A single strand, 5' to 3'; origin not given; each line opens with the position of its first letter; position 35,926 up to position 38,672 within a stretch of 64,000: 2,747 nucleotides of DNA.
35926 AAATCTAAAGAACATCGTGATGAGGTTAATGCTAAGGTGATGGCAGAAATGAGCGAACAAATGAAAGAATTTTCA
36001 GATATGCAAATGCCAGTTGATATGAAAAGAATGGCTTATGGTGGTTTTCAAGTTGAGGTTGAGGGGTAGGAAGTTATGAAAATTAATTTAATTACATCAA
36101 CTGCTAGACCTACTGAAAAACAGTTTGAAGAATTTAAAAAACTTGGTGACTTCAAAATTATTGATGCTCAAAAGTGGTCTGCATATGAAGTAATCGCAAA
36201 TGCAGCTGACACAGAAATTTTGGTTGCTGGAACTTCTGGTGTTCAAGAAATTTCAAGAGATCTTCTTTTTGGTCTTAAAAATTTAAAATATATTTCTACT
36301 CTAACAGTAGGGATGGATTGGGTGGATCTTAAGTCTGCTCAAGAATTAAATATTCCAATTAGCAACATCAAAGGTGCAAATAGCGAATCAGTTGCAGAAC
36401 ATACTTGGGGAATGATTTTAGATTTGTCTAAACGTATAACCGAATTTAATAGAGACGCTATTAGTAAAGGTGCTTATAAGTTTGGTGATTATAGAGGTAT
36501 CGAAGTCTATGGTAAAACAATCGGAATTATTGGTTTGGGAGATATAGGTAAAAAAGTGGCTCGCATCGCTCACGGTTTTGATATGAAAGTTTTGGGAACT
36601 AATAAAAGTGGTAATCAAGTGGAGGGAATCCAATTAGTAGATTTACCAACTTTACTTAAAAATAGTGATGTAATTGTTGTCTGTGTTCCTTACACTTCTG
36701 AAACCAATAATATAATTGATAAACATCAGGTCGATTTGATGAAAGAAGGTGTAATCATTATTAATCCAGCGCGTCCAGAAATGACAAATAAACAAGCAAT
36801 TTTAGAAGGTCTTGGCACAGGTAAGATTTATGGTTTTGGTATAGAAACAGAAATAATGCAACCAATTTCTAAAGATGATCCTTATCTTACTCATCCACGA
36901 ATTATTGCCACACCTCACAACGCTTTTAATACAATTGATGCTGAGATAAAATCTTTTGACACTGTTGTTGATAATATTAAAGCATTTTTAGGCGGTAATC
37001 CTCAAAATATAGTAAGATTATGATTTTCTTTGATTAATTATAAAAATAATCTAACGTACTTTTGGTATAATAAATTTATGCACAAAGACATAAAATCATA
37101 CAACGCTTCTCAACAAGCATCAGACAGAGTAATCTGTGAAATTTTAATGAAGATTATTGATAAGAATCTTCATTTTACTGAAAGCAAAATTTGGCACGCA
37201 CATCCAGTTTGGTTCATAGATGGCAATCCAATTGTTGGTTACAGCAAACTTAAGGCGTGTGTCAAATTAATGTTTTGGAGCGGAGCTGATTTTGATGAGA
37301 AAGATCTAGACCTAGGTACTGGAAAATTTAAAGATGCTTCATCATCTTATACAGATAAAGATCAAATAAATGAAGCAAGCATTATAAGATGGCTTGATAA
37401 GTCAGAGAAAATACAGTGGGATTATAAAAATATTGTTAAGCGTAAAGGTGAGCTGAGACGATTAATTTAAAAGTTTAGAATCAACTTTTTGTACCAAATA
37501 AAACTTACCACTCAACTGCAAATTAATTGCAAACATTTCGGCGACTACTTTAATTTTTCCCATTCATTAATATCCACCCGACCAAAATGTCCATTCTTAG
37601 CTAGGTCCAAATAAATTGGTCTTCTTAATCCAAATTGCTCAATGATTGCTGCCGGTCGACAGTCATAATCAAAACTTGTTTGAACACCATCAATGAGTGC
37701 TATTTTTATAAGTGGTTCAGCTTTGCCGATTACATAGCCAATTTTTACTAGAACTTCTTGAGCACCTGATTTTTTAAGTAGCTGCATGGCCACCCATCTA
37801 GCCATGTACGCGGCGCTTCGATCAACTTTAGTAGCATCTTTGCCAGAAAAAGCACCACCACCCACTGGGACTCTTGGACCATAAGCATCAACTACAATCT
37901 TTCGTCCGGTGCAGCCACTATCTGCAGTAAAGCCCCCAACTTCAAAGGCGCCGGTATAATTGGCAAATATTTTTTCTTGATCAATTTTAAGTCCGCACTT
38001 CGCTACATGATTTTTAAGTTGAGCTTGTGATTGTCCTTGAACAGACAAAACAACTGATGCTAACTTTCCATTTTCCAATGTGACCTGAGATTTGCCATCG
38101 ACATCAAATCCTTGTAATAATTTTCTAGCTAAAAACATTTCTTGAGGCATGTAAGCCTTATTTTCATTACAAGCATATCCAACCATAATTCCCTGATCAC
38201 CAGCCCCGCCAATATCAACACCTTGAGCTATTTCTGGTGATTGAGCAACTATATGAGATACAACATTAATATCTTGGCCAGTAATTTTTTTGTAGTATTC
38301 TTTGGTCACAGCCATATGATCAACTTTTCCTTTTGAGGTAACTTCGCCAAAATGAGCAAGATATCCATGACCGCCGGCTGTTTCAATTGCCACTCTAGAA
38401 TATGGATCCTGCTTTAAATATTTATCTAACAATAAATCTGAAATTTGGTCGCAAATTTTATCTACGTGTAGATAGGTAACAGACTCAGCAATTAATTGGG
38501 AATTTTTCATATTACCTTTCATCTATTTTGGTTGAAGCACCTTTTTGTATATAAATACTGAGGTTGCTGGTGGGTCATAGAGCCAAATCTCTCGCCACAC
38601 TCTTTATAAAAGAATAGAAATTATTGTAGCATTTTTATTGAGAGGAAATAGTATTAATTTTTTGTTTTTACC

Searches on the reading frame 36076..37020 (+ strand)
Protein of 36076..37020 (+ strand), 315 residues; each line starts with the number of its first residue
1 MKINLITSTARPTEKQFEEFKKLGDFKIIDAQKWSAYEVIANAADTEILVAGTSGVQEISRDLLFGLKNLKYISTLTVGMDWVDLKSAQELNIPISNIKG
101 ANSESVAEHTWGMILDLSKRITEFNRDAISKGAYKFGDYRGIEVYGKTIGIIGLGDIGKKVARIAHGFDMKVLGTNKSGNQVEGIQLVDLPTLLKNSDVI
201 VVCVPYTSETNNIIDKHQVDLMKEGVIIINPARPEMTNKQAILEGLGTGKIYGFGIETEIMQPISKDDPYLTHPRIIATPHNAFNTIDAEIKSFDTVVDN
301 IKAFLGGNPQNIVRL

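Call 25: search_protein_families(library=pfam, proteins=[window:36076-37020:+], max_evalue=0.001)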
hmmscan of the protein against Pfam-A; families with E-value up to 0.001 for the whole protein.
window:36076-37020:+ (315 aa): 4 families
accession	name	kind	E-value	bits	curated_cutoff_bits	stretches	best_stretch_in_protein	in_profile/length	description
PF02826.25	2-Hacid_dh_C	-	2.5e-44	151.2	25.1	1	112-283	2-178/178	D-isomer specific 2-hydroxyacid dehydrogenase, NAD binding domain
PF00389.36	2-Hacid_dh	-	8.3e-21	74.5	24.6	1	13-313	8-133/134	D-isomer specific 2-hydroxyacid dehydrogenase, catalytic domain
PF00670.27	AdoHcyase_NAD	-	6e-05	23.7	27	1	144-230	21-108/162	S-adenosyl-L-homocysteine hydrolase, NAD binding domain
PF03446.21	NAD_binding_2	-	0.0001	22.8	21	1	148-236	1-97/161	NAD binding domain of 6-phosphogluconate dehydrogenase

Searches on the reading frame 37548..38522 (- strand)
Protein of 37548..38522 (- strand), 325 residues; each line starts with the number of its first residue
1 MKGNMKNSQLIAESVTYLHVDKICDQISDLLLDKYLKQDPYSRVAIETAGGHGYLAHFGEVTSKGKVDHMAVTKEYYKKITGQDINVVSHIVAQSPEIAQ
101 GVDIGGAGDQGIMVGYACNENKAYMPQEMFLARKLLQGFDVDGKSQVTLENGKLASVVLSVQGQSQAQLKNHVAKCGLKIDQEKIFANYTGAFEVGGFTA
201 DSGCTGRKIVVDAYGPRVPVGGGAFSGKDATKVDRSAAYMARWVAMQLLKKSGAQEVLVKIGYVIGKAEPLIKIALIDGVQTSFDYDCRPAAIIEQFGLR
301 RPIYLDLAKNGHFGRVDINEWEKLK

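Call 25: search_protein_families(library=pfam, proteins=[window:37548-38522:-], max_evalue=0.001)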
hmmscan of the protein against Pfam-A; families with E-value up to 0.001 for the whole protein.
window:37548-38522:- (325 aa): 3 families
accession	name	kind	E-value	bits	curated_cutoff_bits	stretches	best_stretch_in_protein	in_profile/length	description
PF02773.21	S-AdoMet_synt_C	-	2.2e-39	135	25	1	195-323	1-138/138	S-adenosylmethionine synthetase, C-terminal domain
PF00438.25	S-AdoMet_synt_N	-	7.6e-19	68.5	33.1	1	11-83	5-77/99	S-adenosylmethionine synthetase, N-terminal domain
PF02772.21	S-AdoMet_synt_M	-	2.2e-13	50.8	29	1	106-176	3-98/120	S-adenosylmethionine synthetase, central domain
